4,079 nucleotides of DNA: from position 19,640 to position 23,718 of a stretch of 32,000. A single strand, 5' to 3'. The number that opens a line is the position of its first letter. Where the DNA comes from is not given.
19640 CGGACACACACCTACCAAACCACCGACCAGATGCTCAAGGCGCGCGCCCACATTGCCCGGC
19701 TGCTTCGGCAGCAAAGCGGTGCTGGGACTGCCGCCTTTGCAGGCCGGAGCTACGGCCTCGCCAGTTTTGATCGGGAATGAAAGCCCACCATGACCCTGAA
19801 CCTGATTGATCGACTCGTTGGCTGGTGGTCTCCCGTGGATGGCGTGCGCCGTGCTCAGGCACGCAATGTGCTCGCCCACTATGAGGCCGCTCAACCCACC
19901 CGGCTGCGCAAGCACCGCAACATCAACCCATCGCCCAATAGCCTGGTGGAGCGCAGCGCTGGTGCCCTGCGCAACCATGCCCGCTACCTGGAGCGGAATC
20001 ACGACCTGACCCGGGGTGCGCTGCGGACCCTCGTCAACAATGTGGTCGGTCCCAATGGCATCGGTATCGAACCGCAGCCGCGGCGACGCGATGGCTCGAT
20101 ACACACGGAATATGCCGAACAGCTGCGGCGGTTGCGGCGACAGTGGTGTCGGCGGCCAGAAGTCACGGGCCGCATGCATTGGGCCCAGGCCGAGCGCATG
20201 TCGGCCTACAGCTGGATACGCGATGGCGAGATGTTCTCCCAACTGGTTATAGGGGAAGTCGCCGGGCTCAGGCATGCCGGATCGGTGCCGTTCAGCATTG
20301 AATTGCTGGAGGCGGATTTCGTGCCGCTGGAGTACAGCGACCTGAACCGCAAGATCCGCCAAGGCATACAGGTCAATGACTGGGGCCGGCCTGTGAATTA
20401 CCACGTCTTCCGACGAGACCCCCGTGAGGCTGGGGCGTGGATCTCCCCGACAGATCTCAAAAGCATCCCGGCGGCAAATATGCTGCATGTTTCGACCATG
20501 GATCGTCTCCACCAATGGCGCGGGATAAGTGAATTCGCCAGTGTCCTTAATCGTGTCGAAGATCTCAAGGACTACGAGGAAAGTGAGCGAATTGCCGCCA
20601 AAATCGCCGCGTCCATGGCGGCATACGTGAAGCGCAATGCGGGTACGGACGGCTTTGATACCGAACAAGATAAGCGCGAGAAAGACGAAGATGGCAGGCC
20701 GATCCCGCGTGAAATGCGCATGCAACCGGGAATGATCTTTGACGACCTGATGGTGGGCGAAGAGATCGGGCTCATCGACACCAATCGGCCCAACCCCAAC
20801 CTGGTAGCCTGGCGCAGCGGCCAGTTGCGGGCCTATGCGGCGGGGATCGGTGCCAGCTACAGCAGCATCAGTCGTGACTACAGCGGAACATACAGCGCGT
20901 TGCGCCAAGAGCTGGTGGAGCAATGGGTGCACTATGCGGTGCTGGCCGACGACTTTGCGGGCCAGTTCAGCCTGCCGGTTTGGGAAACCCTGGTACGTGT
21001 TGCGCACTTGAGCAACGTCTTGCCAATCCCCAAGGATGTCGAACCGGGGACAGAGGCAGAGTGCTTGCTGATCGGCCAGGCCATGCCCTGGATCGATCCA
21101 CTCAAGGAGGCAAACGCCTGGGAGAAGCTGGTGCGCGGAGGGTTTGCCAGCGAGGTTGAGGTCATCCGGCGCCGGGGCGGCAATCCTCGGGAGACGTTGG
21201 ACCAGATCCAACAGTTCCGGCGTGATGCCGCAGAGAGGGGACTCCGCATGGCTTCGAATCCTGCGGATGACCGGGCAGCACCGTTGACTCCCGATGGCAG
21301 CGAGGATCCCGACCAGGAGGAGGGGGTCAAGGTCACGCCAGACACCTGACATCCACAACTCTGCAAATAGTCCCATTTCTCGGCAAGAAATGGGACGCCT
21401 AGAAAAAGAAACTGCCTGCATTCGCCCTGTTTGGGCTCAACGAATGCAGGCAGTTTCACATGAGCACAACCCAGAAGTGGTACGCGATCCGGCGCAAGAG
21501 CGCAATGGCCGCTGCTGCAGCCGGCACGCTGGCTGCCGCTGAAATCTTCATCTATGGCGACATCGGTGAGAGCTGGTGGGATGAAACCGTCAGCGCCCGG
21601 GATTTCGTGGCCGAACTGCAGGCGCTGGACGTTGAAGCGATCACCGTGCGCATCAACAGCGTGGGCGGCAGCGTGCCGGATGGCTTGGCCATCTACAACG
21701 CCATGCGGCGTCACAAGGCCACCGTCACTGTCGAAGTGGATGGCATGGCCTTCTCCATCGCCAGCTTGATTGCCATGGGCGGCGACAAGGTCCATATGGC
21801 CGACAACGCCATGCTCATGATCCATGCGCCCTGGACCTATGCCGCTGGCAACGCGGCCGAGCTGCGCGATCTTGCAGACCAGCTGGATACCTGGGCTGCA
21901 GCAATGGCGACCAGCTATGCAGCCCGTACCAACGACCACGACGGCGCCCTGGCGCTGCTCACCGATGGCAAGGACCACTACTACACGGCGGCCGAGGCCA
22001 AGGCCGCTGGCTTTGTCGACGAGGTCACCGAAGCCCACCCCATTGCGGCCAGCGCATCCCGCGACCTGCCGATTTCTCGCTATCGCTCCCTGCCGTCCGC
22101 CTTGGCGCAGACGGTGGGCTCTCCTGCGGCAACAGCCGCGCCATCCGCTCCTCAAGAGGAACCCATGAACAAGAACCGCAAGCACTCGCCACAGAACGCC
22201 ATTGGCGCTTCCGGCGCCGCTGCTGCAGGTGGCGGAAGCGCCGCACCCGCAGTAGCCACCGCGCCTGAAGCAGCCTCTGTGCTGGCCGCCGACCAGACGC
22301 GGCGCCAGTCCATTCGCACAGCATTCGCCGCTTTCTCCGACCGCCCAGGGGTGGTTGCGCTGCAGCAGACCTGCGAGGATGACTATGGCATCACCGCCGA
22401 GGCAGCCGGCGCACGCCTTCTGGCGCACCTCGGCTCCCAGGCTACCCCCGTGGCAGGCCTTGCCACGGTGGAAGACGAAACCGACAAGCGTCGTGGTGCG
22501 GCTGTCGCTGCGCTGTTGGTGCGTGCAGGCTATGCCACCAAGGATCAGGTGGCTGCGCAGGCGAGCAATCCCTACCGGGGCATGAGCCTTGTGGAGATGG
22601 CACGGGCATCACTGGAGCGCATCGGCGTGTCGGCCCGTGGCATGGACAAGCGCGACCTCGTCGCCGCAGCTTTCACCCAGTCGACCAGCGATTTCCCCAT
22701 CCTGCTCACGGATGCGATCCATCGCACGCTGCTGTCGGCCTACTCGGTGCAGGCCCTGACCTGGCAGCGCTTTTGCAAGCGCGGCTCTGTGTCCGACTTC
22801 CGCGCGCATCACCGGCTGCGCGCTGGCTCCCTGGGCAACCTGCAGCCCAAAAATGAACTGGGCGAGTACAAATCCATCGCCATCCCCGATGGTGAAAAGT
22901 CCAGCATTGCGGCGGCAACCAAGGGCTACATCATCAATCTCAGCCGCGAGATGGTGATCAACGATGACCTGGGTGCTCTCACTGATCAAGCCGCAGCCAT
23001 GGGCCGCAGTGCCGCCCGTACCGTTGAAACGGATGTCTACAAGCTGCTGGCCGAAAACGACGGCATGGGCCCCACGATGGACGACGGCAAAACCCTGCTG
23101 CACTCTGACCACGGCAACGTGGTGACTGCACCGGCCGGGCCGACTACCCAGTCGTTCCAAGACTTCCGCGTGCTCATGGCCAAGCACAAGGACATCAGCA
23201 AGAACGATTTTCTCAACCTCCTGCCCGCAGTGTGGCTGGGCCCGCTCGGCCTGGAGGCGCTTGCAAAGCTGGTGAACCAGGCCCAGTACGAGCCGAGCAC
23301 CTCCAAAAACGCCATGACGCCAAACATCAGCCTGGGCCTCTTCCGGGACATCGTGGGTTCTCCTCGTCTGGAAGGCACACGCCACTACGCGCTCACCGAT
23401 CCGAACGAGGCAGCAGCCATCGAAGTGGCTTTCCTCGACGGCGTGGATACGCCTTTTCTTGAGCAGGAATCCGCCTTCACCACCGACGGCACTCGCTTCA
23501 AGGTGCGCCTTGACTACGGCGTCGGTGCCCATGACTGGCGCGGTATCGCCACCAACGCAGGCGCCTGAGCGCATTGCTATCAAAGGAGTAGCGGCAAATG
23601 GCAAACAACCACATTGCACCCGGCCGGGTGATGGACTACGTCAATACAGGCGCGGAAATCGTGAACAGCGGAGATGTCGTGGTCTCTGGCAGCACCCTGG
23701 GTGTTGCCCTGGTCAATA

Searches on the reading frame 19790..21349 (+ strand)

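Call 10: search_protein_families(library=phrogs, proteins=[window:19790-21349:+], max_evalue=0.01)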
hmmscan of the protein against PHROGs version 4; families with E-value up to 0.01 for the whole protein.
window:19790-21349:+ (519 aa): 5 families
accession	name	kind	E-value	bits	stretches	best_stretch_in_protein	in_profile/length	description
phrog_21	-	head and packaging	1.8e-106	358.4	1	1-510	6-528/1362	portal protein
phrog_12037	-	unknown function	2.3e-49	168.9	1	4-211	2-208/212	-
phrog_537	-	head and packaging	9.1e-45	153.6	1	308-503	24-222/233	portal protein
phrog_20042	-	unknown function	2.5e-19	70.7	1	4-108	2-106/119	-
phrog_26857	-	unknown function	1.3e-17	65.7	1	5-120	3-118/143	-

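Call 11: search_protein_families(library=pfam, proteins=[window:19790-21349:+], max_evalue=0.01)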
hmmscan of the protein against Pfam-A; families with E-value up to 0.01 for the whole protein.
window:19790-21349:+ (519 aa): 1 family
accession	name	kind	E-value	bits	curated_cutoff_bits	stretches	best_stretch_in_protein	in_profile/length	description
PF05136.18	Phage_portal_2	-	5.4e-95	319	32.9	1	37-383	3-351/354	Phage portal protein, lambda family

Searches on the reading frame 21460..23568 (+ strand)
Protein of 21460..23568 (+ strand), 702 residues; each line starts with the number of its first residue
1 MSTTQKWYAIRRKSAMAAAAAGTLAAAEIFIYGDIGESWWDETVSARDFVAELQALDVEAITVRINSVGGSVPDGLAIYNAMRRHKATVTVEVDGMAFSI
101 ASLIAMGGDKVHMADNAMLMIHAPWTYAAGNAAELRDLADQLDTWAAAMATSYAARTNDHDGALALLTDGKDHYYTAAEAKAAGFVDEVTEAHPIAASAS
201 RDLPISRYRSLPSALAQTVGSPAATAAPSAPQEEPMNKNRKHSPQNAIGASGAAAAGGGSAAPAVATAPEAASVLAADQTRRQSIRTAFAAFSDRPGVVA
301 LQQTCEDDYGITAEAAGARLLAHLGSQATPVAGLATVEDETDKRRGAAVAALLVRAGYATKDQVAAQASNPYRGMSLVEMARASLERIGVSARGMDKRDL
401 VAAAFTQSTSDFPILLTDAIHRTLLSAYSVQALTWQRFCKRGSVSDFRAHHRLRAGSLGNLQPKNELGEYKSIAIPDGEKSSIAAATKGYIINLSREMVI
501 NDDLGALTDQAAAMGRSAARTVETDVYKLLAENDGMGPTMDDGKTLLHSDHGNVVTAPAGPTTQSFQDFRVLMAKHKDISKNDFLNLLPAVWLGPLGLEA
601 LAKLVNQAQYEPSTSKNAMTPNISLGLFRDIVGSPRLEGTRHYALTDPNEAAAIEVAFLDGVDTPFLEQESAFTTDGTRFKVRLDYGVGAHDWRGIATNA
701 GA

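Call 10: search_protein_families(library=phrogs, proteins=[window:21460-23568:+], max_evalue=0.01)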
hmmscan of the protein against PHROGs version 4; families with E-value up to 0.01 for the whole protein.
window:21460-23568:+ (702 aa): 16 families
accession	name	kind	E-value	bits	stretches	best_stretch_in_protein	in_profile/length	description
phrog_133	-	head and packaging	6.7e-176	587.8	1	19-701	15-667/668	head maturation protease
phrog_4523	-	head and packaging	4.7e-111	373.5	1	234-702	181-644/644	major head and protease protein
phrog_94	-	head and packaging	3.6e-69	235.8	1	5-260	59-307/622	head maturation protease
phrog_3348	-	unknown function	1.2e-63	216.7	1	3-255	20-264/386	-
phrog_2976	-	head and packaging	6.9e-61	208.1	1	4-251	5-243/394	head maturation protease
phrog_1684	-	head and packaging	7.5e-48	164.4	1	20-218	38-232/284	head maturation protease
phrog_29592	-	unknown function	2.2e-33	116.5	1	228-699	415-888/893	-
phrog_53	-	head and packaging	7.4e-25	89.1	1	24-367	74-444/583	head maturation protease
phrog_26519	-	unknown function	2.6e-21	77.2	1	507-697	2-188/192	-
phrog_13984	-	unknown function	3.3e-18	67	1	19-120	24-122/123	-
phrog_1827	-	other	3.4e-15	56.9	1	58-179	52-172/202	ATP-dependent protease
phrog_23753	-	head and packaging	5.8e-09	37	1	46-190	30-172/298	head maturation protease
phrog_33547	-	unknown function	1.3e-08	35.3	1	59-188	30-157/357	-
phrog_20705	-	head and packaging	1.5e-06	27.8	1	59-194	211-350/690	virion structural protein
phrog_5410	-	other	3.5e-06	27.5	1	55-135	52-132/323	ATP-dependent protease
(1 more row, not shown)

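Call 11: search_protein_families(library=pfam, proteins=[window:21460-23568:+], max_evalue=0.01)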
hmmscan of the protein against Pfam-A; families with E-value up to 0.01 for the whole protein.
window:21460-23568:+ (702 aa): 4 families
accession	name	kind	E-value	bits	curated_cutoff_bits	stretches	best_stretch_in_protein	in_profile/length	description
PF25209.1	Phage_capsid_4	-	8.3e-49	167.7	27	1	398-699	7-262/262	Phage capsid protein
PF00574.28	CLP_protease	-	1.3e-29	103.8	20.2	1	44-191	28-180/182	Clp protease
PF25145.1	NfeD1b_N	-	1.3e-05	25.3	40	1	55-166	28-132/189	NfeD1b, N-terminal domain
PF01972.22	SDH_protease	-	0.00016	21.2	31.3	1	60-120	93-153/286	ClpP-like SDH-type serine proteinase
